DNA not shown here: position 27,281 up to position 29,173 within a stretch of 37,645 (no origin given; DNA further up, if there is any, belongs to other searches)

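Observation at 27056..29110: Convergent neighbour is a secreted M1 pseudo-peptidase (NTIAH...D instead of HEXXH...E) fused to TPR repeats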

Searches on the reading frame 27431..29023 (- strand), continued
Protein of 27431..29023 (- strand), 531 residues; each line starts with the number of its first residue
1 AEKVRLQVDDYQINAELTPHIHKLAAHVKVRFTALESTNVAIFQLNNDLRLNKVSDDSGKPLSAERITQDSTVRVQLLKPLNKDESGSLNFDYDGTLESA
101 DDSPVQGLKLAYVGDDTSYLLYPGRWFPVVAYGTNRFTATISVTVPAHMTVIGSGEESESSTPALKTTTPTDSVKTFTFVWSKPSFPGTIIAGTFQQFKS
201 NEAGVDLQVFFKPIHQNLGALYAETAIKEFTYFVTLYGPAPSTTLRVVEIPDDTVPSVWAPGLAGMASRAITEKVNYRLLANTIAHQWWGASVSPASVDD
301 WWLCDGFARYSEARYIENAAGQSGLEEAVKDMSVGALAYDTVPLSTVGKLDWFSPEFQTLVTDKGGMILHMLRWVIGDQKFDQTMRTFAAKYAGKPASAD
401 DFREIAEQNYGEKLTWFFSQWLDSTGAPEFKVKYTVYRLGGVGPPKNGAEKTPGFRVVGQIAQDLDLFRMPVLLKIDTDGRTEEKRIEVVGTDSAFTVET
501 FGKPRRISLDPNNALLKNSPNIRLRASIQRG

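Call 14: find_encoding_contigs(protein=P0077, flank=10000, max_places=2)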
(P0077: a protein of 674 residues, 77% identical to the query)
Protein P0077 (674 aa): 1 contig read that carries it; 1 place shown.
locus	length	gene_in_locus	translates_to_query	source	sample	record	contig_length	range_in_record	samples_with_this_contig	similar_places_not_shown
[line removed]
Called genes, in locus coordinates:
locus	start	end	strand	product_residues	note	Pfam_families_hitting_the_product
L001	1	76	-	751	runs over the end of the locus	PF00672:HAMP, PF08448:PAS_4 (weak), PF00512:HisKA, PF02518:HATPase_c, PF14501:HATPase_c_5 (weak)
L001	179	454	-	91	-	PF06127:Mpo1-like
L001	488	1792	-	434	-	PF04055:Radical_SAM, PF06969:HemN_C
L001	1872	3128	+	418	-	PF00109:ketoacyl-synt, PF02801:Ketoacyl-synt_C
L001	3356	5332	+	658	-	PF00664:ABC_membrane, PF00005:ABC_tran, PF02463:SMC_N (faint)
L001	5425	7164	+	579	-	-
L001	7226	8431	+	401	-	PF02684:LpxB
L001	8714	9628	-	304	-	-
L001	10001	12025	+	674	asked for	PF07719:TPR_2 (faint), PF00515:TPR_1 (faint), PF01433:Peptidase_M1, PF13181:TPR_8 (faint), PF13424:TPR_12 (faint), PF13428:TPR_14 (faint), PF13432:TPR_16, PF13414:TPR_11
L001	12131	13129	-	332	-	PF00108:Thiolase_N, PF08545:ACP_syn_III, PF08541:ACP_syn_III_C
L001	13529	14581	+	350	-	PF01118:Semialdhyde_dh, PF02774:Semialdhyde_dhC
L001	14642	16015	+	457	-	PF00696:AA_kinase, PF13840:ACT_7 (faint), PF01842:ACT (faint), PF22468:ACT_9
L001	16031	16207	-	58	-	-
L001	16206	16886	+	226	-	PF01113:DapB_N, PF05173:DapB_C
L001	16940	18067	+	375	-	PF00701:DHDPS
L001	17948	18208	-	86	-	-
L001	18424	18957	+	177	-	PF01478:Peptidase_A24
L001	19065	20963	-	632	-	PF17899:Peptidase_M61_N, PF05299:Peptidase_M61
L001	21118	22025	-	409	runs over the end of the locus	PF13428:TPR_14 (faint), PF07719:TPR_2 (faint), PF13181:TPR_8 (faint), PF13424:TPR_12 (weak), PF13432:TPR_16 (weak), PF00515:TPR_1 (faint), PF13371:TPR_9 (faint), PF14559:TPR_19 (weak), +1 more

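Call 15: find_encoding_contigs(protein=P0074, flank=10000, max_places=2)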
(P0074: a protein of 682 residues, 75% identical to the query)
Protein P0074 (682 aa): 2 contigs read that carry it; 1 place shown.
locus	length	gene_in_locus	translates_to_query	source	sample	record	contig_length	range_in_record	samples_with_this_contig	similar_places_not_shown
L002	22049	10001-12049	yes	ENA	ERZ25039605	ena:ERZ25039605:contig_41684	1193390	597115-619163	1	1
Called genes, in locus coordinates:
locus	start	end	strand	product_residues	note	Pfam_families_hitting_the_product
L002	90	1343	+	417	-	PF00109:ketoacyl-synt, PF02801:Ketoacyl-synt_C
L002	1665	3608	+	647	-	PF00664:ABC_membrane, PF13401:AAA_22 (faint), PF00005:ABC_tran, PF02463:SMC_N (faint)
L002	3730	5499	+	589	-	-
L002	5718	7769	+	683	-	PF00989:PAS, PF08447:PAS_3, PF08448:PAS_4, PF13426:PAS_9, PF00990:GGDEF, PF00563:EAL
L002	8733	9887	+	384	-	PF02684:LpxB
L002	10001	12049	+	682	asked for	PF00515:TPR_1 (faint), PF01433:Peptidase_M1, PF07719:TPR_2 (faint), PF13181:TPR_8 (faint), PF13424:TPR_12 (faint), PF13428:TPR_14 (faint), PF13432:TPR_16, PF13414:TPR_11 (weak)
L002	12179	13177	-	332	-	PF00108:Thiolase_N (weak), PF08545:ACP_syn_III, PF08541:ACP_syn_III_C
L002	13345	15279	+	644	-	PF25174:Beta-prop_THOC3 (faint), PF00930:DPPIV_N (faint), PF26549:Tricorn_N (weak), PF26550:Tricorn_2nd, PF02129:Peptidase_S15 (weak), PF00326:Peptidase_S9, PF01738:DLH, PF20434:BD-FAE (weak), +1 more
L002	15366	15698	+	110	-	PF01491:Frataxin_Cyay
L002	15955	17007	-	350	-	PF00070:Pyr_redox (faint), PF00890:FAD_binding_2, PF01266:DAO (weak), PF01494:FAD_binding_3 (faint), PF03486:HI0933_like (weak), PF07992:Pyr_redox_2, PF12831:FAD_oxidored (faint), PF13738:Pyr_redox_3, +2 more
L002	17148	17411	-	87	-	PF01381:HTH_3 (faint)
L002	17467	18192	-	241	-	PF08867:FRG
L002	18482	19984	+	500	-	PF00206:Lyase_1, PF10415:FumaraseC_C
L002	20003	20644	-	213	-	-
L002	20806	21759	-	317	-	PF00892:EamA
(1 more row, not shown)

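Call 17: find_encoding_contigs(protein=P0006, flank=10000, max_places=2)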
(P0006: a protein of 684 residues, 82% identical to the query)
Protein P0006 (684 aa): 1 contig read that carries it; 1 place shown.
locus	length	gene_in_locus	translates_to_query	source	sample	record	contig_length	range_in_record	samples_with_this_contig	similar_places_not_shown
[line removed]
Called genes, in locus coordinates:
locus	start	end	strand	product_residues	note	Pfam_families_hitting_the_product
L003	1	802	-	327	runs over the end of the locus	PF03308:MeaB, PF13191:AAA_16 (faint), PF00009:GTP_EFTU (faint), PF02492:cobW (faint), PF03029:ATP_bind_1 (faint)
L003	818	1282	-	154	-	PF09685:MamF_MmsF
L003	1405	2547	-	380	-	PF02771:Acyl-CoA_dh_N, PF02770:Acyl-CoA_dh_M, PF00441:Acyl-CoA_dh_1, PF22924:ACOX_C_alpha1 (faint), PF08028:Acyl-CoA_dh_2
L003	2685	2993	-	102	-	PF06127:Mpo1-like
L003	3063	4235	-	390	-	PF04055:Radical_SAM, PF06969:HemN_C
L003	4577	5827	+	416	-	PF00109:ketoacyl-synt, PF02801:Ketoacyl-synt_C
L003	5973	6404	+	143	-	-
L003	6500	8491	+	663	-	PF00664:ABC_membrane, PF00005:ABC_tran, PF02463:SMC_N (faint)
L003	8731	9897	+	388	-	PF02684:LpxB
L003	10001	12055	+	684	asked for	PF00515:TPR_1 (faint), PF01433:Peptidase_M1, PF13424:TPR_12 (faint), PF07719:TPR_2 (faint), PF13181:TPR_8 (faint), PF13414:TPR_11, PF13432:TPR_16, PF14559:TPR_19 (weak), +1 more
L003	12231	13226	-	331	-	PF00108:Thiolase_N, PF08545:ACP_syn_III, PF08541:ACP_syn_III_C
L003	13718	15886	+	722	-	PF11992:TgpA_N, PF01841:Transglut_core, PF13559:DUF4129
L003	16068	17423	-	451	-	-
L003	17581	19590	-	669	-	PF03169:OPT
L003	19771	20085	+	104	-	-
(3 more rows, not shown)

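Call 18: find_encoding_contigs(protein=P0003, flank=10000, max_places=2)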
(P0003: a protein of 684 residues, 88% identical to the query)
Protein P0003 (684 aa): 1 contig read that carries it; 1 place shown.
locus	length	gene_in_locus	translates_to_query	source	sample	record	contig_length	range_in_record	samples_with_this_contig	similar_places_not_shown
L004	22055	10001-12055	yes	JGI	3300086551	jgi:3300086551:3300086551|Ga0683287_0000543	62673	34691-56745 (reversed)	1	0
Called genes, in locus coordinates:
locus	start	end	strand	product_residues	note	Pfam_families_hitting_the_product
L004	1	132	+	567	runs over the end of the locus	PF25323:6TM_PilS, PF00989:PAS, PF08448:PAS_4 (faint), PF13426:PAS_9 (weak), PF00512:HisKA, PF02518:HATPase_c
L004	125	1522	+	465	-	PF00072:Response_reg, PF01078:Mg_chelatase (faint), PF00158:Sigma54_activat, PF14532:Sigma54_activ_2, PF00004:AAA (weak), PF25601:AAA_lid_14, PF02954:HTH_8 (weak)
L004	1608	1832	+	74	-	-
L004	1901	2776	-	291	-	PF01887:SAM_HAT_N, PF20257:SAM_HAT_C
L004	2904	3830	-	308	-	PF13349:DUF4097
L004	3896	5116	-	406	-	PF25919:BSH_CusB (faint), PF25917:BSH_RND, PF25973:BSH_CzcB, PF25984:BSH_YknX (weak), PF25954:Beta-barrel_RND_2, PF25990:Beta-barrel_YknX, PF26002:Beta-barrel_AprE, PF25989:YknX_C (weak)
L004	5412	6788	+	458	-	PF01595:CNNM, PF00571:CBS, PF03471:CorC_HlyC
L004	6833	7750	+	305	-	PF19300:BPD_transp_1_N, PF00528:BPD_transp_1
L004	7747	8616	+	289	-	PF12911:OppC_N, PF00528:BPD_transp_1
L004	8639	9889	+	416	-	PF02684:LpxB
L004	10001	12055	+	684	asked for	PF01433:Peptidase_M1, PF13424:TPR_12 (faint), PF13428:TPR_14 (faint), PF07719:TPR_2 (faint), PF13181:TPR_8 (faint), PF13414:TPR_11, PF13432:TPR_16 (weak), PF14559:TPR_19 (faint)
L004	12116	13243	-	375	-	PF00108:Thiolase_N, PF08545:ACP_syn_III, PF08541:ACP_syn_III_C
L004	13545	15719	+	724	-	PF11992:TgpA_N, PF01841:Transglut_core, PF13559:DUF4129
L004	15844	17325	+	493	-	PF00919:UPF0004, PF04055:Radical_SAM, PF18693:TRAM_2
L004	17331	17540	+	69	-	PF03884:YacG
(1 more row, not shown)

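Call 34: search_protein_representatives(protein=window:27476-29020:-)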
Query: 515 residues. Proteins with E-value up to 0.001 (for the whole library): 14419; up to 1e-10: 5166; up to 1e-30: 259. The best 150 are listed.
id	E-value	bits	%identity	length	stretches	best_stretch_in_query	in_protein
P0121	1.1e-200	684.0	63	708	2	165-515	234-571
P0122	3.4e-166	570.2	75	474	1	173-513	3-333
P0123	2.3e-128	445.4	45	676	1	4-514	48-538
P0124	3.3e-122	425.1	67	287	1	130-413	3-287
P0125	2.5e-118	412.3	58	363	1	1-343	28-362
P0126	5.1e-118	411.3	42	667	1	2-515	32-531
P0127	7.4e-114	397.6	44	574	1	7-513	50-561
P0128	2.3e-106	372.9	42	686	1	5-515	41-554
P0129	1.0e-105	370.7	41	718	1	5-514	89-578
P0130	1.9e-92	326.9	38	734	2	166-515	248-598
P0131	1.0e-91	324.5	36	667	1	4-515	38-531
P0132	1.9e-91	323.6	42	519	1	4-405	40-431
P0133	2.5e-89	316.6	69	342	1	293-514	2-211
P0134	5.9e-86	305.5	35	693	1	9-511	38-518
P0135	1.1e-85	304.7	71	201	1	248-439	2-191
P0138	1.3e-84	301.1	35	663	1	6-515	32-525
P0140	4.8e-82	292.6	38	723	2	71-515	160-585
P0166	3.2e-61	223.9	31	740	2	175-514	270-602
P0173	3.7e-58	213.8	32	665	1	4-514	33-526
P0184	4.9e-54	200.2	32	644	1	9-515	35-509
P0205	7.5e-50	186.4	31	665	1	6-514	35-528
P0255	2.4e-40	155.0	29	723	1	7-513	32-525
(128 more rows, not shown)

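Call 40: find_related_loci(query=A2, collection=genome_contigs, flank=8000)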
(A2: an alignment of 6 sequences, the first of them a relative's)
Query A2 (684 aa) in genome_contigs; peptide patterns used: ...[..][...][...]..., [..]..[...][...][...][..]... (x = any residue, [..] = any of these).
600 stretches matched a pattern (row limit reached: there are more); 592 encode a relative of the query (tblastn E <= 1e-3); the best 80 are kept; 80 distinct loci.
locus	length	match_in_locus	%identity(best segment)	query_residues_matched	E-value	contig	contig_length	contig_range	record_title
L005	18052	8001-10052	92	1-684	0e+0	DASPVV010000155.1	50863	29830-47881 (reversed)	MAG TPA_asm: Terriglobales bacterium isolate SMAG_U12338 k141_481773, whole genome shotgun sequence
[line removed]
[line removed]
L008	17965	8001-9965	78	26-682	0e+0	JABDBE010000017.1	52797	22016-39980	MAG: Acidobacteria bacterium isolate BWMinControl_Nextera68_MAG1 3300020743.a:Ga0207044_1017, whole genome shotgun seque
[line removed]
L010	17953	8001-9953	78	18-678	0e+0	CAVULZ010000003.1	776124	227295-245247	MAG: Terriglobia bacterium isolate MFD06435.bin.2.117 genome assembly, contig: contig_18195, whole genome shotgun sequen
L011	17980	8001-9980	77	9-678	0e+0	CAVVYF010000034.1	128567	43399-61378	MAG: Terriglobia bacterium isolate MFD05442.bin.2.45 genome assembly, contig: contig_8697, whole genome shotgun sequence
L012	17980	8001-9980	77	9-678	0e+0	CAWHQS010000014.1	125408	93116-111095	MAG: Terriglobia bacterium isolate MFD06714.bin.1.217 genome assembly, contig: contig_72506, whole genome shotgun sequen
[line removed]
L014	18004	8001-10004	76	9-677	0e+0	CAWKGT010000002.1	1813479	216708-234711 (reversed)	MAG: uncultured Acidobacteriaceae bacterium isolate MFD09603.bin.1.24 genome assembly, contig: contig_2846, whole genome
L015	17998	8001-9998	77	4-678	0e+0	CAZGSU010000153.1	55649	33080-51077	MAG TPA_asm: uncultured Acidobacteriaceae bacterium isolate binchicken_co279_156 genome assembly, contig: k141_482267, w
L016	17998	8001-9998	77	4-678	0e+0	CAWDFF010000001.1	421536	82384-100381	MAG: Terriglobia bacterium isolate MFD06085.bin.1.22 genome assembly, contig: contig_10002, whole genome shotgun sequenc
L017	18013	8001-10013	76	9-683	0e+0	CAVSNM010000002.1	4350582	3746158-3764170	MAG: uncultured Acidobacteriaceae bacterium isolate MFD03346.bin.1.9 genome assembly, contig: contig_4385, whole genome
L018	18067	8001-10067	75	1-684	0e+0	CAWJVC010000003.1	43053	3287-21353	MAG: uncultured Acidobacteriaceae bacterium isolate MFD00964.bin.2.254 genome assembly, contig: contig_126896, whole gen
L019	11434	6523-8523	74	6-682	0e+0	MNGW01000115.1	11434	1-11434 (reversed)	MAG: Acidobacteriales bacterium 13_1_40CM_3_55_5 13_1_40cm_3_scaffold_5184, whole genome shotgun sequence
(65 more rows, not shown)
